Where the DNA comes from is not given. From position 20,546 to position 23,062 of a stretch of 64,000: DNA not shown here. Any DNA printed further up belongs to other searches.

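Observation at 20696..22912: Pyruvate-kinase-like catalytic domain fused in frame to ATP sulfurylase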

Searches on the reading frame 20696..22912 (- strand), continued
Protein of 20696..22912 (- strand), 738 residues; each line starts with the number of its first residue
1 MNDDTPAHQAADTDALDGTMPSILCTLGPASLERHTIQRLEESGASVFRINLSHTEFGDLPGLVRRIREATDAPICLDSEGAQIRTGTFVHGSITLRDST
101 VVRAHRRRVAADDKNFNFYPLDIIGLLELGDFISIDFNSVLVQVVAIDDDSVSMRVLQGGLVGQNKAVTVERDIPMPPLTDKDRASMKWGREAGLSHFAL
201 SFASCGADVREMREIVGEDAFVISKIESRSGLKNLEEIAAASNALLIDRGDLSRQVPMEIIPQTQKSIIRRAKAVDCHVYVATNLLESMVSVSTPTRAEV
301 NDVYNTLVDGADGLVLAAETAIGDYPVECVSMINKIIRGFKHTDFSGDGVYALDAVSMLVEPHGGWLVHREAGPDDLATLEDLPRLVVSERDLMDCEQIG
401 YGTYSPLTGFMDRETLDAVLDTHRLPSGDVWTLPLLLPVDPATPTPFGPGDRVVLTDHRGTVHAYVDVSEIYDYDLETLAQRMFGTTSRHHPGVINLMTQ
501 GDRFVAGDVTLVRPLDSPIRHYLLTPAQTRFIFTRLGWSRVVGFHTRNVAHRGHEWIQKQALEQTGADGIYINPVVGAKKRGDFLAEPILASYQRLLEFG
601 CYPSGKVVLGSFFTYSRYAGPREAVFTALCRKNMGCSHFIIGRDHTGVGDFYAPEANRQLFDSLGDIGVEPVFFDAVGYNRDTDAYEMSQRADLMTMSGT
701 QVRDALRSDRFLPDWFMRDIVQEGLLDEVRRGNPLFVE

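Call 34: search_protein_families(library=pfam, proteins=[L008:6577-8001:+, L008:8024-9226:+, L008:9184-10011:+, L008:12183-13802:-, L008:11802-13811:+, L008:14277-16019:+, L014:6170-8116:+, L014:8025-9944:+, L014:12157-13887:+, L014:13896-14714:+], max_evalue=0.001)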
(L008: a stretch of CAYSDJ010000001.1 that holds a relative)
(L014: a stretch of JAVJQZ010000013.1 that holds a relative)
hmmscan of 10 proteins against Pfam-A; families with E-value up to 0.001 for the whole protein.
L008:6577-8001:+ (474 aa): 11 families
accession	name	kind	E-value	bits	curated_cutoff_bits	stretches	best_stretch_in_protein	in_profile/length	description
PF01370.27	Epimerase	-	1.9e-42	145.8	20.9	1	145-383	1-240/240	NAD dependent epimerase/dehydratase family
PF16363.11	GDP_Man_Dehyd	-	2.1e-20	73.9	27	1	146-444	1-331/332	GDP-mannose 4,6 dehydratase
PF01073.25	3Beta_HSD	-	8.1e-20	71.4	22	1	146-367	1-228/280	3-beta hydroxysteroid dehydrogenase/isomerase family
PF04321.23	RmlD_sub_bind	-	1.6e-15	57.4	27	1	145-387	3-217/287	RmlD substrate binding domain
PF13460.12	NAD_binding_10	-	7.3e-14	52.5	27.2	1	149-269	1-108/184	NAD(P)H-binding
PF00571.33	CBS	-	7.9e-14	52.2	24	1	12-60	8-56/57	CBS domain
PF05368.20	NmrA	-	4e-08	33.7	27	1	144-216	4-77/298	NmrA-like family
PF02719.21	Polysacc_synt_2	-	9.8e-08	32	20.2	1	146-319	2-173/293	Polysaccharide biosynthesis protein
PF07993.18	NAD_binding_4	-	0.00013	21.7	20.1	0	224-322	101-212/258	Male sterility protein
PF13185.12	GAF_2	-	0.00079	20.1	28.6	0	24-143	14-121/136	GAF domain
PF03435.24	Sacchrp_dh_NADP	-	0.00087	20.1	25.1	0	147-227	3-87/129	Saccharopine dehydrogenase NADP binding domain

L008:8024-9226:+ (400 aa): 4 families
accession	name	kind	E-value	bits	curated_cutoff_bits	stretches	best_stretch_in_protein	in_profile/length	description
PF01041.23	DegT_DnrJ_EryC1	-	1.1e-126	423.3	19.8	1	12-395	2-359/360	DegT/DnrJ/EryC1/StrS aminotransferase family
PF01212.27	Beta_elim_lyase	-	1.7e-10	41.1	27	1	32-212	30-227/288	Beta-eliminating lyase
PF00155.27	Aminotran_1_2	-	8.3e-09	35.5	19.7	1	36-163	44-193/361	Aminotransferase class I and II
PF01053.26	Cys_Met_Meta_PP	-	3.9e-07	29.4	27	1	32-162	50-180/381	Cys/Met metabolism PLP-dependent enzyme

L008:9184-10011:+ (275 aa): 2 families
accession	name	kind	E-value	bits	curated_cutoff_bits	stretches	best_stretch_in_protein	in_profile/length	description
PF02348.25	CTP_transf_3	-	7.7e-20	72.1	22.6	1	19-186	1-167/217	Cytidylyltransferase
PF12804.13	NTP_transf_3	-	5.2e-09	36.9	27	1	25-163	11-143/160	MobA-like NTP transferase domain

L008:12183-13802:- (539 aa): 3 families
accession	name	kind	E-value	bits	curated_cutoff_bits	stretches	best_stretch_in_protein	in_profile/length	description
PF00884.28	Sulfatase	-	2e-38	132.9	25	2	10-133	1-131/301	Sulfatase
PF16347.10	SGSH_C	-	8.6e-10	39.4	29.3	1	386-517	9-143/154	N-sulphoglucosamine sulphohydrolase, C-terminal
PF01663.27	Phosphodiest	-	0.00072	19.7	23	0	338-374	188-224/342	Type I phosphodiesterase / nucleotide pyrophosphatase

L008:11802-13811:+ (669 aa): 0 families

L008:14277-16019:+ (580 aa): 3 families
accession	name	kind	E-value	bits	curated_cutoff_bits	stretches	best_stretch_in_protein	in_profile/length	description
PF13302.13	Acetyltransf_3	-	2.1e-12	48.3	25.4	1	426-555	2-138/138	Acetyltransferase (GNAT) domain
PF00583.31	Acetyltransf_1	-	6.5e-09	36.5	20.7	1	459-554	20-116/116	Acetyltransferase (GNAT) family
PF13523.12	Acetyltransf_8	-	0.00084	19.4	27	0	433-493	3-61/145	Acetyltransferase (GNAT) domain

L014:6170-8116:+ (648 aa): 2 families
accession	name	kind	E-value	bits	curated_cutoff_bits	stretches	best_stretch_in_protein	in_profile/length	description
PF16861.10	Carbam_trans_C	-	6.8e-59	198.7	27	1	388-553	1-166/170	Carbamoyltransferase C-terminus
PF02543.21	Carbam_trans_N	-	5.5e-18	65.9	24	1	97-330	126-346/346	Carbamoyltransferase N-terminus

L014:8025-9944:+ (639 aa): 4 families
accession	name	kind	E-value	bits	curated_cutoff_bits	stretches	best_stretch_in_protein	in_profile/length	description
PF00005.33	ABC_tran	-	3.2e-32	112.4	25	1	417-567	1-137/137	ABC transporter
PF00664.28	ABC_membrane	-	4.7e-08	33.5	28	1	97-326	17-252/274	ABC transporter transmembrane region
PF02463.25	SMC_N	-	1.7e-06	28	40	1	528-609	123-211/220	RecF/RecN/SMC N terminal domain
PF13555.12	AAA_29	-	0.00029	21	27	1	422-455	17-50/61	P-loop containing region of AAA domain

L014:12157-13887:+ (576 aa): 3 families
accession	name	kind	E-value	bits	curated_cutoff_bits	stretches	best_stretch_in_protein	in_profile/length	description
PF00884.28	Sulfatase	-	4e-41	141.7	25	2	276-451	143-301/301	Sulfatase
PF16347.10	SGSH_C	-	9.3e-11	42.5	29.3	1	400-540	1-138/154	N-sulphoglucosamine sulphohydrolase, C-terminal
PF01663.27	Phosphodiest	-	3e-06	27.5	23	1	360-396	184-220/342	Type I phosphodiesterase / nucleotide pyrophosphatase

L014:13896-14714:+ (272 aa): 1 family
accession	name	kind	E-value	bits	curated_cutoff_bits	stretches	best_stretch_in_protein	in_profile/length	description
PF01261.30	AP_endonuc_2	-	2.9e-25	89.8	31.1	1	21-252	3-234/249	Xylose isomerase-like TIM barrel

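Call 36: find_related_loci(query=A2, collection=metagenome_contigs, flank=10000)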
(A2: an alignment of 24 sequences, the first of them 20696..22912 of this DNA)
Query A2 (738 aa) in metagenome_contigs; peptide patterns used: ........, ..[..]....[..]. (x = any residue, [..] = any of these).
600 stretches matched a pattern (row limit reached: there are more); 561 encode a relative of the query (tblastn E <= 1e-3); the best 80 are kept; 80 distinct loci.
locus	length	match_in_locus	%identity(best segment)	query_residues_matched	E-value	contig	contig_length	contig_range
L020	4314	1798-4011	95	1-738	0e+0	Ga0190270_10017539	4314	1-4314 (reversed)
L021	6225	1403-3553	79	21-738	0e+0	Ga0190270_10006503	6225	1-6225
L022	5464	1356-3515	74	19-738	0e+0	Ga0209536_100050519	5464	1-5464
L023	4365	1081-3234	74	19-736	0e+0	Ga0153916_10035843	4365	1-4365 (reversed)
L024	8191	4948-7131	73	11-738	0e+0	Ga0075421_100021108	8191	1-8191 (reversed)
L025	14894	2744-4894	73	23-738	0e+0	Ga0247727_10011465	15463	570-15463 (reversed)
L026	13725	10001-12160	69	19-738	0e+0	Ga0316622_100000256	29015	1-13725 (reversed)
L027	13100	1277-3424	66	23-738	0e+0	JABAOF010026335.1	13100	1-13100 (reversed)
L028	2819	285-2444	60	20-736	0e+0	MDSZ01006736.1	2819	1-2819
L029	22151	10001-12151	61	23-738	0e+0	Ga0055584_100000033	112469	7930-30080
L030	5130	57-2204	61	23-738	0e+0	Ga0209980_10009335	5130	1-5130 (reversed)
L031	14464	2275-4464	59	7-736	0e+0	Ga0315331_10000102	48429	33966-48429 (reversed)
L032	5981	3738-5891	59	23-738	0e+0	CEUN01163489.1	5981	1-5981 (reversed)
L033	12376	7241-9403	59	20-738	0e+0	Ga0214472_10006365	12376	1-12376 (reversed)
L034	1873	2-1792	70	148-736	0e+0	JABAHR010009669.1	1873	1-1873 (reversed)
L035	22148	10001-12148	58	20-736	0e+0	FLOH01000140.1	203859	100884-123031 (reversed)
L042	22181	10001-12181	59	15-736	0e+0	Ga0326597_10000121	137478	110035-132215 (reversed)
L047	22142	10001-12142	54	23-736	0e+0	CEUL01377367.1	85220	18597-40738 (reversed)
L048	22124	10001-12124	54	23-729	0e+0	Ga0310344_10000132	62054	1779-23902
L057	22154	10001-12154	53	23-738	0e+0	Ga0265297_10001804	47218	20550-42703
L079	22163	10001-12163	51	22-737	0e+0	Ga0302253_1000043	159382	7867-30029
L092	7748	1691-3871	44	19-738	0e+0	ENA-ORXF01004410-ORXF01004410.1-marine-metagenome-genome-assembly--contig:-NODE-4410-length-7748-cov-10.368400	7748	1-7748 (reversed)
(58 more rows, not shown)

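Call 53: search_protein_families(library=pfam, proteins=[L031:1362-2234:+, L042:7954-8622:+, L092:4404-5339:+, L079:9007-9846:+, L018:12198-13613:+, L047:5961-6689:+, L048:7243-8091:+, L035:17600-18547:+, L008:18348-20132:+, L057:12668-13873:+], max_evalue=0.001)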
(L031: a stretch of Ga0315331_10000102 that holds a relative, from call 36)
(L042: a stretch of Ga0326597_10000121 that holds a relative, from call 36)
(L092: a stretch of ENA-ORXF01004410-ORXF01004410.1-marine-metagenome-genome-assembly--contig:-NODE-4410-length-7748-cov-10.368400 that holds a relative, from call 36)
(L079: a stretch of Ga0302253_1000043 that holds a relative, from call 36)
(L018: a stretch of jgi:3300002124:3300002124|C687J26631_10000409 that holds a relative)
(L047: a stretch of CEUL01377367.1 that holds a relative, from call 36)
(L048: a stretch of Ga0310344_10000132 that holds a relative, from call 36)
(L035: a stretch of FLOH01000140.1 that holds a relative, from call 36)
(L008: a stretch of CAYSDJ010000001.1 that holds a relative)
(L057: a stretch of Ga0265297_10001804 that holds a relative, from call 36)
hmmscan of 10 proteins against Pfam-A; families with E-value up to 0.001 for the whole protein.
L031:1362-2234:+ (291 aa): 1 family
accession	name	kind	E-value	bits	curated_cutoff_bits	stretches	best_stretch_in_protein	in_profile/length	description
PF01925.25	TauE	-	5.2e-10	39.8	32.6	1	48-273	2-233/237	Sulfite exporter TauE/SafE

L042:7954-8622:+ (223 aa): 2 families
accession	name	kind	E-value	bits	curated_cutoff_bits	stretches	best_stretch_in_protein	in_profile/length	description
PF13412.12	HTH_24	-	9e-10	38.4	21.9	1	25-70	3-48/48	Winged helix-turn-helix DNA-binding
PF12802.13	MarR_2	-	0.00017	22.1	27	1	29-76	9-57/61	MarR family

L092:4404-5339:+ (312 aa): 2 families
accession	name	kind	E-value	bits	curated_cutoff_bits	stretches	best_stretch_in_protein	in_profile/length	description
PF00685.33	Sulfotransfer_1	-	1.2e-17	64.6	22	1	59-290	4-242/255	Sulfotransferase domain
PF13469.12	Sulfotransfer_3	-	6.6e-07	30.2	27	1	136-237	126-216/216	Sulfotransferase family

L079:9007-9846:+ (280 aa): 1 family
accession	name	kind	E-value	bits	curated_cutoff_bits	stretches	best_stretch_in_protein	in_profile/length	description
PF01066.26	CDP-OH_P_transf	-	2.3e-05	25.3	22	1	57-139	3-84/152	CDP-alcohol phosphatidyltransferase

L018:12198-13613:+ (472 aa): 0 families

L047:5961-6689:+ (243 aa): 1 family
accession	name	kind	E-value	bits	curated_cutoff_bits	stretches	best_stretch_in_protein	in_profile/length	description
PF02348.25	CTP_transf_3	-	1.3e-23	84.4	22.6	1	17-228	3-190/217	Cytidylyltransferase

L048:7243-8091:+ (283 aa): 5 families
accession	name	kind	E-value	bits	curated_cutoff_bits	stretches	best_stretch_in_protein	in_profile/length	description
PF13561.12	adh_short_C2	-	4.7e-48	164.3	27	1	35-281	9-236/236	Enoyl-(Acyl carrier protein) reductase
PF00106.31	adh_short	-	1.6e-35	122.8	26.6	1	23-232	1-187/195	short chain dehydrogenase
PF08659.16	KR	-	2.2e-06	28.1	22.6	1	25-148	3-123/180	KR domain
PF01370.27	Epimerase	-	2.8e-06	27.4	20.9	1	25-231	1-176/240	NAD dependent epimerase/dehydratase family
PF16363.11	GDP_Man_Dehyd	-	0.00038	20.5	27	0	26-207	1-166/332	GDP-mannose 4,6 dehydratase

L035:17600-18547:+ (316 aa): 2 families
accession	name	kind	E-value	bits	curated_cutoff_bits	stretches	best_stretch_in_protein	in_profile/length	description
PF05050.19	Methyltransf_21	-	7.5e-15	55.9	22.7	1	103-256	1-153/173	Methyltransferase FkbM domain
PF05575.17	V_cholerae_RfbT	-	4.2e-06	26.7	27.9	1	93-236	75-211/286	Vibrio cholerae RfbT protein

L008:18348-20132:+ (595 aa): 0 families

L057:12668-13873:+ (402 aa): 1 family
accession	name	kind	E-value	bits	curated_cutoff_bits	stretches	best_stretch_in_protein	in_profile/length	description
PF13469.12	Sulfotransfer_3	-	1.1e-09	39.3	27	1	31-258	8-216/216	Sulfotransferase family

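Call 54: search_protein_representatives(protein=window:20696-22912:-)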
Query: 738 residues. Proteins with E-value up to 0.001 (for the whole library): 17444; up to 1e-10: 9474; up to 1e-30: 2914. The best 150 are listed.
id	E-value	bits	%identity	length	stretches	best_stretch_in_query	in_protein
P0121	5.0e-281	950.8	61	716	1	22-738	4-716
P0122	1.1e-276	936.5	60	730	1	19-736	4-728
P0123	2.8e-267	905.4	57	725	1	22-738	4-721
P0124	9.8e-232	787.9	52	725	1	22-728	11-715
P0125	1.4e-225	767.6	51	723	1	22-737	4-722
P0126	9.7e-221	751.5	49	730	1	22-736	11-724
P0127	1.4e-215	734.5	48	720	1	20-718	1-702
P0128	2.2e-215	733.8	47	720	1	22-736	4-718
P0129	9.2e-212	721.8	48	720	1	23-731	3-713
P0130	1.8e-211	720.9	52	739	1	20-726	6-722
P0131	2.4e-207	707.2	46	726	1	22-734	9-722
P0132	2.4e-206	703.9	46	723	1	23-736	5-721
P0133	5.8e-206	702.7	47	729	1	23-737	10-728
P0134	3.1e-205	700.3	46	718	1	23-736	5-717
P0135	7.0e-203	692.5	45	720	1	22-726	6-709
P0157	6.4e-169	580.2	41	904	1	21-737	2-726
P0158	1.6e-166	572.2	43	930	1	22-737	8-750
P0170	2.9e-157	541.7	40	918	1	22-737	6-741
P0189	1.4e-129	450.1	38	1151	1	21-738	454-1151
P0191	1.5e-128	446.8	36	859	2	357-737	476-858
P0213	1.4e-107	377.4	57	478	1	22-347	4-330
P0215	8.5e-106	371.5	54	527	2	22-342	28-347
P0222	7.6e-102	358.5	48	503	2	22-340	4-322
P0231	1.5e-95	337.7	58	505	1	22-346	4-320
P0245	2.6e-85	303.8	46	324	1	22-342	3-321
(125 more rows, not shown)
